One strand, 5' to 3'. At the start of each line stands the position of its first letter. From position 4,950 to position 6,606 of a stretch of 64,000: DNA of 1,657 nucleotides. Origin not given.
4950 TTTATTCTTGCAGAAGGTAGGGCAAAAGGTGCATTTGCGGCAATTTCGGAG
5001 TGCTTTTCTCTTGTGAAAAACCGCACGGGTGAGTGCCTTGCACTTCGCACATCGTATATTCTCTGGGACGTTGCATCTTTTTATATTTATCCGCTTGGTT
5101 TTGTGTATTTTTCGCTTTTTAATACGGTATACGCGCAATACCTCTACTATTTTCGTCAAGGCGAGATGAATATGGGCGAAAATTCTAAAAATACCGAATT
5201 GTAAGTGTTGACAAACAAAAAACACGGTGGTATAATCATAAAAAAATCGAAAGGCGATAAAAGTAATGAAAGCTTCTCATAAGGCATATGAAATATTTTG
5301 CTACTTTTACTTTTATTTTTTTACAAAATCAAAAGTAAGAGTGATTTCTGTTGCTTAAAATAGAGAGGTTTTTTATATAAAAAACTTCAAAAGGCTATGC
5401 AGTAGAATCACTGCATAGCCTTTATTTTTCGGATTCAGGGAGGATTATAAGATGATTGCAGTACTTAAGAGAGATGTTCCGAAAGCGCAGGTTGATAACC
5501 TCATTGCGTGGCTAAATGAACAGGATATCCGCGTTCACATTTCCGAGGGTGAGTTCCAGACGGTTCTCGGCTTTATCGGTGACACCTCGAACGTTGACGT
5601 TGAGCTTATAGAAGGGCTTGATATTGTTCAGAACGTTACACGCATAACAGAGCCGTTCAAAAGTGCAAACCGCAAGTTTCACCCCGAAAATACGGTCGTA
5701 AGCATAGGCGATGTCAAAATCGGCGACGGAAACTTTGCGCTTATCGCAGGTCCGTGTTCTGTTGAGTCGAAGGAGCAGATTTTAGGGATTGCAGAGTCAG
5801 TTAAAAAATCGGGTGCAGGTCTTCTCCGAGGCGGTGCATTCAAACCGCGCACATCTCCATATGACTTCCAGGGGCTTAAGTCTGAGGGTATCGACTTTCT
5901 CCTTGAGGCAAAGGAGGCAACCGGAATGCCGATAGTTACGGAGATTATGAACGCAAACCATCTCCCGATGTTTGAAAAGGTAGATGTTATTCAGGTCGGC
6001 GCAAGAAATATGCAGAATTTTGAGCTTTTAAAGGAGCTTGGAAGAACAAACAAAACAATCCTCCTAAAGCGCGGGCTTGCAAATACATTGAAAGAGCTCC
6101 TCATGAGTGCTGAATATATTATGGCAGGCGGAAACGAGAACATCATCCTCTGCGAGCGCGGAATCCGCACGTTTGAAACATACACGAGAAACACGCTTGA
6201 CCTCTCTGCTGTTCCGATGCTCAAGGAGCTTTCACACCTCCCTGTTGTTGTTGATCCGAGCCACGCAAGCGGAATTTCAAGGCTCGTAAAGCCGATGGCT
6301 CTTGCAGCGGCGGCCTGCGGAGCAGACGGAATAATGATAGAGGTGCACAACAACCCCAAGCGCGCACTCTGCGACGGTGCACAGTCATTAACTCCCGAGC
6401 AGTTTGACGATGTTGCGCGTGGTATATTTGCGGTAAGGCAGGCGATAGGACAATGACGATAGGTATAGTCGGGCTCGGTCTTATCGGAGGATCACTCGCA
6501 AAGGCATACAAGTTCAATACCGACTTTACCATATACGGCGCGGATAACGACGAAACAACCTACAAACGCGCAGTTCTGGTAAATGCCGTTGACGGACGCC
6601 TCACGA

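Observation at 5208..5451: Phe/Tyr-codon leader peptide plus terminator in front of the aromatic amino-acid operon (candidate ribosome-mediated attenuator)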

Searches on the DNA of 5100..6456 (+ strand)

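Call 4: search_rna_families(source=window, start=5100, end=5550, threshold=evalue, max_evalue=10, show_alignments=3)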
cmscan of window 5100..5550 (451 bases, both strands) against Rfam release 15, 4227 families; matches with E-value up to 10: 15.
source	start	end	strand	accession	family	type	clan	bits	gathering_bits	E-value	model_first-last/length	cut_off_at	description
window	5334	5427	+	RF03162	TD-2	Gene; sRNA;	CL00124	28.5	48.7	0.028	1-98/98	no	TD-2 RNA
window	5333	5420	+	RF02822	Srn266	Gene; sRNA;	-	25.5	63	0.058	1-112/112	no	Streptococcus RNA 266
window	5360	5426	+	RF01472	rli40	Gene; sRNA;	-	24.1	100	0.0005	1-263/263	no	Listeria sRNA rli40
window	5300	5435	+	RF01774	rpsL_ricks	Cis-reg; leader;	-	22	60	4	1-131/131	no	Rickettsia rpsL leader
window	5319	5414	+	RF01601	plasmodium_snoR26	Gene; snRNA; snoRNA; CD-box;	-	20.1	50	6.9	1-160/160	no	small nucleolar RNA snoR26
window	5350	5428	+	RF01859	Phe_leader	Cis-reg; leader;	-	20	55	0.69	1-125/125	no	Phenylalanine leader peptide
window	5302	5345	+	RF02445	SpR14_sRNA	Gene; sRNA;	-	19.5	50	4.6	17-60/80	no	Streptococcus sRNA SpR14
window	5235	5322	-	RF02898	AaHKsRNA20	Gene; sRNA;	-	17.6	43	5.4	1-77/77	no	Aggregatibacter sRNA 20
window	5300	5363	-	RF00087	SNORD26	Gene; snRNA; snoRNA; CD-box;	CL00050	16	44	1.5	1-76/76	no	Small nucleolar RNA SNORD26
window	5388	5429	+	RF04343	Plastid-psbA-2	Cis-reg;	CL00153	14.2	55.8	9.8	1-60/60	no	Plastid-psbA-2 3UTR RNA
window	5310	5419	-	RF01405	STnc490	Gene; sRNA;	-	12.7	56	5.4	1-124/124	no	STnc490 Hfq binding RNA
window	5378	5435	+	RF00885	MIR821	Gene; miRNA;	-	12.7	249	6.4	1-275/275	no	MIR821 microRNA precursor family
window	5278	5472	+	RF02842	RefA1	Gene; sRNA;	-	12.5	94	3.7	1-222/222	no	Enterococcus sRNA A1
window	5319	5340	-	RF02377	SurA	Gene; sRNA;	-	10.5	100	2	183-204/279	no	SurA sRNA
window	5388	5461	-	RF02377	SurA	Gene; sRNA;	-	10.4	100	2.2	1-279/279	no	SurA sRNA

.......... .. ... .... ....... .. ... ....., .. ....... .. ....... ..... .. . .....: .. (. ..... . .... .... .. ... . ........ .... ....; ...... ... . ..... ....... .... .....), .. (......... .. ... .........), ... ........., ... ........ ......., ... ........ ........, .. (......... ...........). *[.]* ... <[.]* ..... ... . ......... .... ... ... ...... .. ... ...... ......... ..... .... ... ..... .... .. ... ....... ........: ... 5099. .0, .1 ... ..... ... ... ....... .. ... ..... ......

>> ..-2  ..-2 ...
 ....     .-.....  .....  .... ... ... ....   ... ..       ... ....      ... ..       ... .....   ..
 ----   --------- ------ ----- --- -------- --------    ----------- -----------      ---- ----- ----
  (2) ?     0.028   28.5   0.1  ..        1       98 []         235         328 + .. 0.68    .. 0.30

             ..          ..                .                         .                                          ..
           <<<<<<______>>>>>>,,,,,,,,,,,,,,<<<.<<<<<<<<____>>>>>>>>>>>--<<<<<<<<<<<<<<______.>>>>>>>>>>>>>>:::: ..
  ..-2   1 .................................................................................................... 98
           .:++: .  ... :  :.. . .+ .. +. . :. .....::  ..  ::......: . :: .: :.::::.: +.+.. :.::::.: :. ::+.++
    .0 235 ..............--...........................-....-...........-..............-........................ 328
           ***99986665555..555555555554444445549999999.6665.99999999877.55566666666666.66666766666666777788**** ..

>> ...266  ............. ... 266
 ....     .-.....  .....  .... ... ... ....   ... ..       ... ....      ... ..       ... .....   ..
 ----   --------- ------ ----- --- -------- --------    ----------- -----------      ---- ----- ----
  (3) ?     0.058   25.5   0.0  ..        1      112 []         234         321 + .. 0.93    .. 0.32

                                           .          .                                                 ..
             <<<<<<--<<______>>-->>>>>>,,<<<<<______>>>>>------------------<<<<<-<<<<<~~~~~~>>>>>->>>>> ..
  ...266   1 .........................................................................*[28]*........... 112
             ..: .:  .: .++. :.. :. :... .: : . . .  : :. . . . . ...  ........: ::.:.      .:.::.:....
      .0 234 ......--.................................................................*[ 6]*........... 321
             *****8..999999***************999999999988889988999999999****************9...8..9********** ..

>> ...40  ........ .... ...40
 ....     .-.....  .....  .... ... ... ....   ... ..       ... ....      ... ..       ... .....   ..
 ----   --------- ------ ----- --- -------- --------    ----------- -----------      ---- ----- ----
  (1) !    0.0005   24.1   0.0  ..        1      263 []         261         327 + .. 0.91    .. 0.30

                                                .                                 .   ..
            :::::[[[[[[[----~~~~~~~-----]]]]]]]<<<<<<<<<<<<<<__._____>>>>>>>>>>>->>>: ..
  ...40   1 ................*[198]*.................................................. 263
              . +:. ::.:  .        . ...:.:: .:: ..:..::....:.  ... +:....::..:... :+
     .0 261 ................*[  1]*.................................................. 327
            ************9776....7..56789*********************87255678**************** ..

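Call 29: search_rna_families(sources=[L009, L012, L017, L029, L030, L041, L042, L043, L055, L062, L069, L073, L075], threshold=gathering)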
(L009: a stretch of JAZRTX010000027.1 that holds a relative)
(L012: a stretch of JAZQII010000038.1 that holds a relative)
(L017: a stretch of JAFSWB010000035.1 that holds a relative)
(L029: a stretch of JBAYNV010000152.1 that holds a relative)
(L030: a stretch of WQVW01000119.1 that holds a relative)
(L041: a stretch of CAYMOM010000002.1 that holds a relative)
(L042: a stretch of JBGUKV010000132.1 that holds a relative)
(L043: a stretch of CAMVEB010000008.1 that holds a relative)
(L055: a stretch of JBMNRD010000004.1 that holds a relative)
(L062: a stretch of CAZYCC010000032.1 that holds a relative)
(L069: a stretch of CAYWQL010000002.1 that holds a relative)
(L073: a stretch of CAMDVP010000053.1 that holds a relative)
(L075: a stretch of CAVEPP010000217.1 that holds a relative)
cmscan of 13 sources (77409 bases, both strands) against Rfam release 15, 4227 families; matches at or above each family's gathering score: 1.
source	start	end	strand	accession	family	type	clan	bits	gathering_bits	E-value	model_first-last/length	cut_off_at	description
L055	5411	5602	+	RF01854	Bacteria_large_SRP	Gene;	CL00003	110.3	60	3.7e-16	1-256/256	no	Bacterial large signal recognition particle RNA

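Call 51: search_rna_families(sources=[L003, L005, L008, L010, L014, L016, L019, L020, L024, L027, L028, L033, L035, L036, L044, L046, L049, L054, L066, L074], threshold=gathering)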
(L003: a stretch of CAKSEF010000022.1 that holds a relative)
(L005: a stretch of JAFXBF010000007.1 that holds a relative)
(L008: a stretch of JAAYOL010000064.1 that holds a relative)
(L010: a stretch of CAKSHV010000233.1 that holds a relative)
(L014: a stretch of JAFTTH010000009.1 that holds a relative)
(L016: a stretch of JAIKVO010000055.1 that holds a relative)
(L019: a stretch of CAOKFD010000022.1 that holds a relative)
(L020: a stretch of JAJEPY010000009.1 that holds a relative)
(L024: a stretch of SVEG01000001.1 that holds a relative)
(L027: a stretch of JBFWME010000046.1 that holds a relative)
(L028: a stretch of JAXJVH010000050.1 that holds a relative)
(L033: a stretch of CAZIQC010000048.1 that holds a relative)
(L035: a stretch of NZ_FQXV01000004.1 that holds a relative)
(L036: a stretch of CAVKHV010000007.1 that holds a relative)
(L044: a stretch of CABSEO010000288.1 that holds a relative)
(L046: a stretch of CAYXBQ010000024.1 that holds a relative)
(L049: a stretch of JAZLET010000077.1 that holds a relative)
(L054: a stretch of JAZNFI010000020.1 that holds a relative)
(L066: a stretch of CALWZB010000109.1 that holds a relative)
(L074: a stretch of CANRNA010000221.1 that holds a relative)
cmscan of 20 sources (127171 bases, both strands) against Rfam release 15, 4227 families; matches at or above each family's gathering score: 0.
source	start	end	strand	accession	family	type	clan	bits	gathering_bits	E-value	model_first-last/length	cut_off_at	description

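Call 55: build_rna_model(alignment_id=A2, structure=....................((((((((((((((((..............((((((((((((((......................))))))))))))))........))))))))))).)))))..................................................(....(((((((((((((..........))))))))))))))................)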
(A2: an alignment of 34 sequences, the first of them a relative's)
Model R1 built from alignment A2 (34 sequences, 233 columns); structure: as given.
model positions 167; base pairs 44; branch points 1; effective number of sequences 16.57; information 0.59 bits per position. Calibrated on 0.2 Mb of random sequence (short: E-values are rough).
structure used (alignment columns):
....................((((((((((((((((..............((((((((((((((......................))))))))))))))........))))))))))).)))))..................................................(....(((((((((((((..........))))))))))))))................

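Call 56: search_with_rna_model(model_id=R1, source=window, max_evalue=10, show_alignments=1)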
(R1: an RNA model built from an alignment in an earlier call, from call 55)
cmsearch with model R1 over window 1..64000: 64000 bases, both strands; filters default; matches with E-value up to 10: 6.
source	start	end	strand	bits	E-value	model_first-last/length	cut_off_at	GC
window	5266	5429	+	89.3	6.6e-18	1-167/167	no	0.26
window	5384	5504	-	27.9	0.00056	1-167/167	no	0.4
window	36194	36275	-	21.7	0.014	1-167/167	no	0.22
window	5303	5342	-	18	0.097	35-71/167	no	0.17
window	14066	14206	-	17.8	0.11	1-167/167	no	0.29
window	4673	4711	-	10.8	4.1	35-71/167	no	0.38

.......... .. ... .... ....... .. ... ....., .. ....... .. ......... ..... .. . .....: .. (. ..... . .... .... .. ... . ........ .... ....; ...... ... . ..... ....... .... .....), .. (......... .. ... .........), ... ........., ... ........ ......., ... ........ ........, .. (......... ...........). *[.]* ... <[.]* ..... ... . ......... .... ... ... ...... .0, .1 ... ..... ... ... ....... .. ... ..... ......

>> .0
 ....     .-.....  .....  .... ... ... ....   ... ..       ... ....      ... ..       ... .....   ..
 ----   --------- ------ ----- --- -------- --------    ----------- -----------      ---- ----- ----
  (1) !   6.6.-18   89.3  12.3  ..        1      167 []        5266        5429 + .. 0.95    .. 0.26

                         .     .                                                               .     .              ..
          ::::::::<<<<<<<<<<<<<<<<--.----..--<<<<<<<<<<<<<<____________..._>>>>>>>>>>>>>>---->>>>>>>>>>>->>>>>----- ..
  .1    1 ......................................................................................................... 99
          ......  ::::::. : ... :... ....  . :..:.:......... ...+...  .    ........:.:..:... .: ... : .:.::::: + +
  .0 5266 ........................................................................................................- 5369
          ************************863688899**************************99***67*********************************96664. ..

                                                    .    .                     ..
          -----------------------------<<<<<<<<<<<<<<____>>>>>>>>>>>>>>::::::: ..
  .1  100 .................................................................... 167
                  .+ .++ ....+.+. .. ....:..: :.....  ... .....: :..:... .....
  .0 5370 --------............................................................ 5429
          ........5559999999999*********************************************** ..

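Call 57: search_with_rna_model(model_id=R1, sources=[L001, L002, L003, L004, L006, L009, L011, L012, L013, L017, L018, L020, L021, L024, L025, L029, L030, L031, L037, L040, L041, L042, L043, L046, L047, L048, L050, L051, L052, L053, L055, L056, L057, L058, L060, L061, L062, L063, L066, L068, L069, L071, L072, L073, L075, L077], max_evalue=1)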
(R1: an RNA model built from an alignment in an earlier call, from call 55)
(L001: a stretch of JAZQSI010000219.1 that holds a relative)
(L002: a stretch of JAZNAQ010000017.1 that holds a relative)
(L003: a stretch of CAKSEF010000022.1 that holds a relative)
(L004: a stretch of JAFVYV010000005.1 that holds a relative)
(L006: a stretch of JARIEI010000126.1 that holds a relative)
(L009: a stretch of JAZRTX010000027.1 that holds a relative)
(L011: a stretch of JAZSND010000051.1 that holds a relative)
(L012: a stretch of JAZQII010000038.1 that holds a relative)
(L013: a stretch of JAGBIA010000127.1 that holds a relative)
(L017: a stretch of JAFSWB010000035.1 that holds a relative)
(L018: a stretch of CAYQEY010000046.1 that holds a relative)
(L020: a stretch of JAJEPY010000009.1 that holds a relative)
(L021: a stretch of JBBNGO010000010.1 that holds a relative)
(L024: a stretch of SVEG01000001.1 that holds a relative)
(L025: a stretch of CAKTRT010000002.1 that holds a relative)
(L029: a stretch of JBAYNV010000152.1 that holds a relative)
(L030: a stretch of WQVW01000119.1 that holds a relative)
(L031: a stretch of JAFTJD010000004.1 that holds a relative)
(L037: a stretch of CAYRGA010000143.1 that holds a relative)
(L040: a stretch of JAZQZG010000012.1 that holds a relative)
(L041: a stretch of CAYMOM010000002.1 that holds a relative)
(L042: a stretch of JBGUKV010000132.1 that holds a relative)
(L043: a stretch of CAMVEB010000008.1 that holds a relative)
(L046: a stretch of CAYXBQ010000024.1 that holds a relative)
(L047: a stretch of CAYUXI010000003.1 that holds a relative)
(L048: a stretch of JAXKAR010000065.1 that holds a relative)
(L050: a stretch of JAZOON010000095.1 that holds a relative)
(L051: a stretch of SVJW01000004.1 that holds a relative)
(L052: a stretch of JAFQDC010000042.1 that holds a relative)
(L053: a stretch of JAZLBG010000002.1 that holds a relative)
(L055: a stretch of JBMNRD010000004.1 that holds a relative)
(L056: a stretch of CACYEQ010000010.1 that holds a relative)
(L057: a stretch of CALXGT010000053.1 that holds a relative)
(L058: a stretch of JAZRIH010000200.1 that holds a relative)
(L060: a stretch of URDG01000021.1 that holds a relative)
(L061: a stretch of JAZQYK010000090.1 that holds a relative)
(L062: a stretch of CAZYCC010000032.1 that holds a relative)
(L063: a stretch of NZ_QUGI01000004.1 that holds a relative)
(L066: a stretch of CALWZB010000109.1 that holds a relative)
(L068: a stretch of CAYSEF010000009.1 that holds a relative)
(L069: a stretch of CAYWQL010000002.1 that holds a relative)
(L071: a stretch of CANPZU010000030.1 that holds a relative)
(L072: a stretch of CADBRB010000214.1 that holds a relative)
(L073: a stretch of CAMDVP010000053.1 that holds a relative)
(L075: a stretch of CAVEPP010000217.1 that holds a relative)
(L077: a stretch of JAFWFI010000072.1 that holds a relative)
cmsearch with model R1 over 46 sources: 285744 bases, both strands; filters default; matches with E-value up to 1: 48.
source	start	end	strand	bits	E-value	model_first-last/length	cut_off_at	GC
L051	2845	2984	+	111.1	3.4e-22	1-167/167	no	0.33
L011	2774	2942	+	105.6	6e-21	1-167/167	no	0.32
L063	2779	2955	+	94.2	2.3e-18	1-167/167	no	0.42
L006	2772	2951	+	91.4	1e-17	1-167/167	no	0.3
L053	903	1052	+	90.5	1.6e-17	1-167/167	no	0.31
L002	2833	2980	+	88.8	3.9e-17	1-167/167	no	0.29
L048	2785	2959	+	83.2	7.2e-16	1-167/167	no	0.37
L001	1023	1171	+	82.5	1e-15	1-167/167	no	0.3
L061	2149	2299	+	79.9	4.2e-15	1-167/167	no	0.29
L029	1021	1170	+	74.8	5.8e-14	1-167/167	no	0.27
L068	2808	2958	+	74.8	5.8e-14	1-167/167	no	0.32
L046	2770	2961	+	72.4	2e-13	1-167/167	no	0.42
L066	2789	2966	+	69.5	9.3e-13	1-167/167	no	0.41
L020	2821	2962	+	64.8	1.1e-11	1-167/167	no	0.38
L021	2820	2962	+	64.7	1.1e-11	1-167/167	no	0.38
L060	2757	2893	+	64.3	1.4e-11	1-167/167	no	0.36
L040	2782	2953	+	62.9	2.9e-11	1-167/167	no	0.29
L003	2839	2975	+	60.7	9e-11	1-167/167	no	0.27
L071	2827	2968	+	60.2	1.2e-10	1-167/167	no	0.35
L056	376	537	+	59.4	1.8e-10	1-167/167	no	0.26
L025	2820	2965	+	59.3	1.9e-10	1-167/167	no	0.44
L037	841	991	+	57.6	4.7e-10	1-167/167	no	0.27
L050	2137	2297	+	54.8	2e-09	1-167/167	no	0.32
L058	2842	2974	+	52.5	6.6e-09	1-167/167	no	0.38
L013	2763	2932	+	51.3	1.2e-08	1-167/167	no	0.34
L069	2810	2985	+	45.4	2.7e-07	1-167/167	no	0.4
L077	2815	2987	+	44.1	5.4e-07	1-167/167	no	0.4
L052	1268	1400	+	42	1.6e-06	1-167/167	no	0.37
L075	1285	1422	+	36.6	2.7e-05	1-167/167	no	0.4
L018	2758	2924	+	36.1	3.4e-05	1-167/167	no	0.35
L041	2866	2979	+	30.2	0.00075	1-167/167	no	0.56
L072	656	830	+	28.1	0.0022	1-167/167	no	0.3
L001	1126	1258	-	27.3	0.0035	1-167/167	no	0.35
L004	1294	1379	-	27.3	0.0035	1-167/167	no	0.26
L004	2829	2971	+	26.8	0.0044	1-167/167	no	0.26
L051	2938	3053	-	26.6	0.0049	1-167/167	no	0.33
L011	2897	3045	-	26.4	0.0053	1-167/167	no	0.34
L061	1726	1892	+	26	0.0067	1-167/167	no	0.34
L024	2764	2926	+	25.2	0.01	1-167/167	no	0.34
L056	492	605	-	23.8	0.022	1-167/167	no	0.3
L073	1437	1552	+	23.1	0.031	1-167/167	no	0.53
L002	2935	3103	-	22.8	0.035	1-167/167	no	0.39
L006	2906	3005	-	22.5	0.041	1-167/167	no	0.33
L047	2796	2972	+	21.9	0.058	1-167/167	no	0.47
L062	2515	2650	+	21.1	0.086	1-167/167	no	0.54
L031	2780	2956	+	18.3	0.37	1-167/167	no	0.3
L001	999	1122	-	17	0.73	1-167/167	no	0.29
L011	2814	2853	-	17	0.74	35-71/167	no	0.25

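Call 67: search_with_rna_model(model_id=R1, sources=[L081, L082, L083, L084, L085, L086, L087, L088, L089, L090, L091, L092, L093, L094, L095, L096, L097, L098, L099, L100, L101, L102, L103, L104, L105, L106], max_evalue=0.001)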
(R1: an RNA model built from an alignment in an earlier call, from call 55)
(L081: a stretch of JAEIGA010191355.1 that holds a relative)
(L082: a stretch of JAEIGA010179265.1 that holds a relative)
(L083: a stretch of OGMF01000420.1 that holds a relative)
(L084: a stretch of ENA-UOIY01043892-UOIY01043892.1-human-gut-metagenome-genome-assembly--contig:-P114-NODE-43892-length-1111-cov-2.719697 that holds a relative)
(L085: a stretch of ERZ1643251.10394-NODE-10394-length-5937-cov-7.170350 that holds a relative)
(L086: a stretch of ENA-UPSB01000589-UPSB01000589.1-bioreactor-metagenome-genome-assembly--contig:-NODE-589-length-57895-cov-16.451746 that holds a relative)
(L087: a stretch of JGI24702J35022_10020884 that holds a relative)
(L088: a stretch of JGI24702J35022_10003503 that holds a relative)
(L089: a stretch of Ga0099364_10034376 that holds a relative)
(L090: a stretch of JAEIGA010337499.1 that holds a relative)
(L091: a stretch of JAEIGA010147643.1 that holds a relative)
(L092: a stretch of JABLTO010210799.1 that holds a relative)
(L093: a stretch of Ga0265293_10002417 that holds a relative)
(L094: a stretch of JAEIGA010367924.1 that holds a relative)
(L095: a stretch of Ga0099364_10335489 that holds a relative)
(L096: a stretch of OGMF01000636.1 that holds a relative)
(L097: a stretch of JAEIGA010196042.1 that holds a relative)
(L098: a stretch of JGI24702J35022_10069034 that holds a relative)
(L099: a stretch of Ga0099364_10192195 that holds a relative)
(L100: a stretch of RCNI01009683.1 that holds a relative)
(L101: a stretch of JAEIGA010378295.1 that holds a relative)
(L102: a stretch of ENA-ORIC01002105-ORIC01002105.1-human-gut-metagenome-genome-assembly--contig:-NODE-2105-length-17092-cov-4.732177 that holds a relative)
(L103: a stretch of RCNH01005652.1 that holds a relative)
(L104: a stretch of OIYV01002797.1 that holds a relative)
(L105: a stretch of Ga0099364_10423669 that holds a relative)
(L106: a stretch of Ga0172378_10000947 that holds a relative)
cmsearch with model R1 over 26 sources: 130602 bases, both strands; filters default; matches with E-value up to 0.001: 30.
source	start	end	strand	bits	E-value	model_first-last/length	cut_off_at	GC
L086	3644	3808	+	131.5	3.7e-27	1-167/167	no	0.33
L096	511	662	+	118.8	2.8e-24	1-167/167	no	0.34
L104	3574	3718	-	116.3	1.1e-23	1-167/167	no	0.34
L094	1555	1697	+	114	3.4e-23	1-167/167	no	0.31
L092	5193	5353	+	111.9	1e-22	1-167/167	no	0.33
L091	429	568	+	106.5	1.7e-21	1-167/167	no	0.34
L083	3312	3454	-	106.2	2e-21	1-167/167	no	0.38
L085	2400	2562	-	105.7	2.7e-21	1-167/167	no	0.35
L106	3241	3393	-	105.5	2.9e-21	1-167/167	no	0.29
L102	595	763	+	102.6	1.4e-20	1-167/167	no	0.43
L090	35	207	+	98.8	9.6e-20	1-167/167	no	0.35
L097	372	544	-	93.9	1.2e-18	1-167/167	no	0.36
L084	953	1111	-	93.1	1.9e-18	11-167/167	5'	0.42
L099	637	790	-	92.5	2.6e-18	1-167/167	no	0.4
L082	4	158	+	91.2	5e-18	1-167/167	no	0.34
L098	68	223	+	91.2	5.1e-18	1-167/167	no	0.42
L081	719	894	+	91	5.6e-18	1-167/167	no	0.35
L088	7854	8008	-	86.3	6.5e-17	1-167/167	no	0.41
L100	775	916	-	85.9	8.3e-17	1-167/167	no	0.39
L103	773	914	+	85.9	8.3e-17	1-167/167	no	0.39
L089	1926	2081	+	80.8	1.1e-15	1-167/167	no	0.4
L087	3194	3347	-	80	1.8e-15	1-167/167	no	0.42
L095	278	434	+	75.8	1.6e-14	1-167/167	no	0.34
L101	28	172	+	67.6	1.1e-12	1-167/167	no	0.4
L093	3846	3989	+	63.2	1.2e-11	1-167/167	no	0.46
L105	1239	1393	-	62.7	1.5e-11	1-167/167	no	0.48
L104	3501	3619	+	36.4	1.3e-05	1-167/167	no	0.33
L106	3149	3286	+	36.1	1.6e-05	1-167/167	no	0.31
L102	718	854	-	32.8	8.8e-05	1-167/167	no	0.4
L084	948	991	+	32.6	0.0001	117-160/167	no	0.45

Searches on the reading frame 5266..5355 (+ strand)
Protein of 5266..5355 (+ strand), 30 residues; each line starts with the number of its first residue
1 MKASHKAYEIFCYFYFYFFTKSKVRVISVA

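Call 44: search_protein_families(library=ncbifam, max_evalue=10, proteins=[window:5266-5355:+])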
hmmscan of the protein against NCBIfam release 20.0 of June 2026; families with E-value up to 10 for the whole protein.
seq(30 aa): 0 families

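Call 45: search_protein_families(library=pfam, max_evalue=10, proteins=[window:5266-5355:+])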
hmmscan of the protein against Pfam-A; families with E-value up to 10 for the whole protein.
seq(30 aa): 0 families
